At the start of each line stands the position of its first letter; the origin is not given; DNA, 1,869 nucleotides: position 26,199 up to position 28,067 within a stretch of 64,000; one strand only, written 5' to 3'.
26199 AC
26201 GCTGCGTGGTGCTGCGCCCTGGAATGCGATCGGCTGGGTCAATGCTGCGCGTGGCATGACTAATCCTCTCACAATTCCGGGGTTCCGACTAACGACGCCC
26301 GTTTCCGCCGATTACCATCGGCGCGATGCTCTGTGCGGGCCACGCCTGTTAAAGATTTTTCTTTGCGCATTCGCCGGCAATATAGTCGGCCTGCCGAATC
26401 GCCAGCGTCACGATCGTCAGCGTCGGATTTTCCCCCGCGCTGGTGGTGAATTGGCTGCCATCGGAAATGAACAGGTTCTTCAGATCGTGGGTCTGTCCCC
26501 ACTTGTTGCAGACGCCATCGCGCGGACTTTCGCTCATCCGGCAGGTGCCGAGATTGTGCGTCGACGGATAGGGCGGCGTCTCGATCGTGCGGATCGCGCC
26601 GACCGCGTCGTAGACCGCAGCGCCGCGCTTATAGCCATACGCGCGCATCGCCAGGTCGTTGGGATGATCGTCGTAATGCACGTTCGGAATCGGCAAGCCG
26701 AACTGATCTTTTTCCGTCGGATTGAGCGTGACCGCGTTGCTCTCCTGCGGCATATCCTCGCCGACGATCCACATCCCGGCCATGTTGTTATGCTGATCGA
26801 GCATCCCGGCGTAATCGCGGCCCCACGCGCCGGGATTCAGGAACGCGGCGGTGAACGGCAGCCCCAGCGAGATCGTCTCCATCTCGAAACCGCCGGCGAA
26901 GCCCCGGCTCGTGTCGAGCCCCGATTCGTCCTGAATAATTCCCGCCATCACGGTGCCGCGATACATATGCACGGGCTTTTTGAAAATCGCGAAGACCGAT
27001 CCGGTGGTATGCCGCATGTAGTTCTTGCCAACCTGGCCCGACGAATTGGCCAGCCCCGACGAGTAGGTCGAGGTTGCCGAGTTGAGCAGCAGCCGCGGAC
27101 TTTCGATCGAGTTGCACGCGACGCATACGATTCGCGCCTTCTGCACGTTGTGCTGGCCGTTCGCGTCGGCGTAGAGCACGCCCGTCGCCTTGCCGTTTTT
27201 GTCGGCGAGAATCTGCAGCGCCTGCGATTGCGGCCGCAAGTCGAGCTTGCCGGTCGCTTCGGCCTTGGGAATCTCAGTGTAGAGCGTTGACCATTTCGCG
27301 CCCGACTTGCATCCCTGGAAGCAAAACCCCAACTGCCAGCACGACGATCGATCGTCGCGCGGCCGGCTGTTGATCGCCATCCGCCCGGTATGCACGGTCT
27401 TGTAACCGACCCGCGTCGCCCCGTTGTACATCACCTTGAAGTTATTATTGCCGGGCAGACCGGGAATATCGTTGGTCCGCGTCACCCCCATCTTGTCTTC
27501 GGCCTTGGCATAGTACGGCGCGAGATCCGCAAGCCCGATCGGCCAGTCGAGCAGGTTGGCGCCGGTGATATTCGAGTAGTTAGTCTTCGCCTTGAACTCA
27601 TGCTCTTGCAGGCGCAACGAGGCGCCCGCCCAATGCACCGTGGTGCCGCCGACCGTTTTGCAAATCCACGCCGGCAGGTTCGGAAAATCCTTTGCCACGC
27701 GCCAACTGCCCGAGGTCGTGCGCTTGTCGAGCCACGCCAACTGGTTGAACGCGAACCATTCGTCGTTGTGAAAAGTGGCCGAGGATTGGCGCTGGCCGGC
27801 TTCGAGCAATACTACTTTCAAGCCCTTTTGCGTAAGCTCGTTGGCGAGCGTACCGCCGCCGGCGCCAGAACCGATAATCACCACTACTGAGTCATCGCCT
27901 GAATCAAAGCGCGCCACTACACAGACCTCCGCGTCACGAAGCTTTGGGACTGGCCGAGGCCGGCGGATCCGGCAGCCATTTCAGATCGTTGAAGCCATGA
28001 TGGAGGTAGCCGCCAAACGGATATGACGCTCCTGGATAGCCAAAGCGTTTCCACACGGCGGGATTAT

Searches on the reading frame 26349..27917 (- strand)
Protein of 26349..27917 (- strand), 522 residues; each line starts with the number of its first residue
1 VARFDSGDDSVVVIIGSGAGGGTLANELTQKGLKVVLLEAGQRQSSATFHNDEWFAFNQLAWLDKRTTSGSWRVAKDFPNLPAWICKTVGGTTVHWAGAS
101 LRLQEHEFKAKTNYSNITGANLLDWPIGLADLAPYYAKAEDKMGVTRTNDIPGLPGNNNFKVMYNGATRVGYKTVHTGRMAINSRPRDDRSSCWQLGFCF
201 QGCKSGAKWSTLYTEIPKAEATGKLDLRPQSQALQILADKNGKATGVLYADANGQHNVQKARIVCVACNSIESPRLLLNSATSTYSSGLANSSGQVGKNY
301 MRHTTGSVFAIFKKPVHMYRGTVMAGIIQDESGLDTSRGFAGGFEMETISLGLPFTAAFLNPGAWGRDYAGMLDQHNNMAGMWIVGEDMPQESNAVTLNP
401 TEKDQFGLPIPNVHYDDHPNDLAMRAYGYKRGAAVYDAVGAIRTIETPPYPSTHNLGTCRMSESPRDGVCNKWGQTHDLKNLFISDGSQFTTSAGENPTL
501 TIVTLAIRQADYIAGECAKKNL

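Call 75: search_protein_families(library=pfam, proteins=[window:26349-27917:-], max_evalue=0.0001)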
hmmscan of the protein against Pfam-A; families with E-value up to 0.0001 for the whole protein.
window:26349-27917:- (522 aa): 5 families
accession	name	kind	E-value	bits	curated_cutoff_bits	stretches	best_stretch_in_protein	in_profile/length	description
PF05199.19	GMC_oxred_C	-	3.9e-24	86.2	24.6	1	390-506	1-139/139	GMC oxidoreductase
PF00732.25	GMC_oxred_N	-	1e-21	78.2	23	1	85-304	23-217/218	GMC oxidoreductase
PF00890.30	FAD_binding_2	-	1.9e-07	31.1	20.4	1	12-49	2-39/414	FAD binding domain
PF01266.30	DAO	-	5.4e-06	26.6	27.9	1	12-59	2-50/353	FAD dependent oxidoreductase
PF13450.12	NAD_binding_8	-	7.8e-05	23.3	21.9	0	14-43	1-30/68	NAD(P)-binding Rossmann-like domain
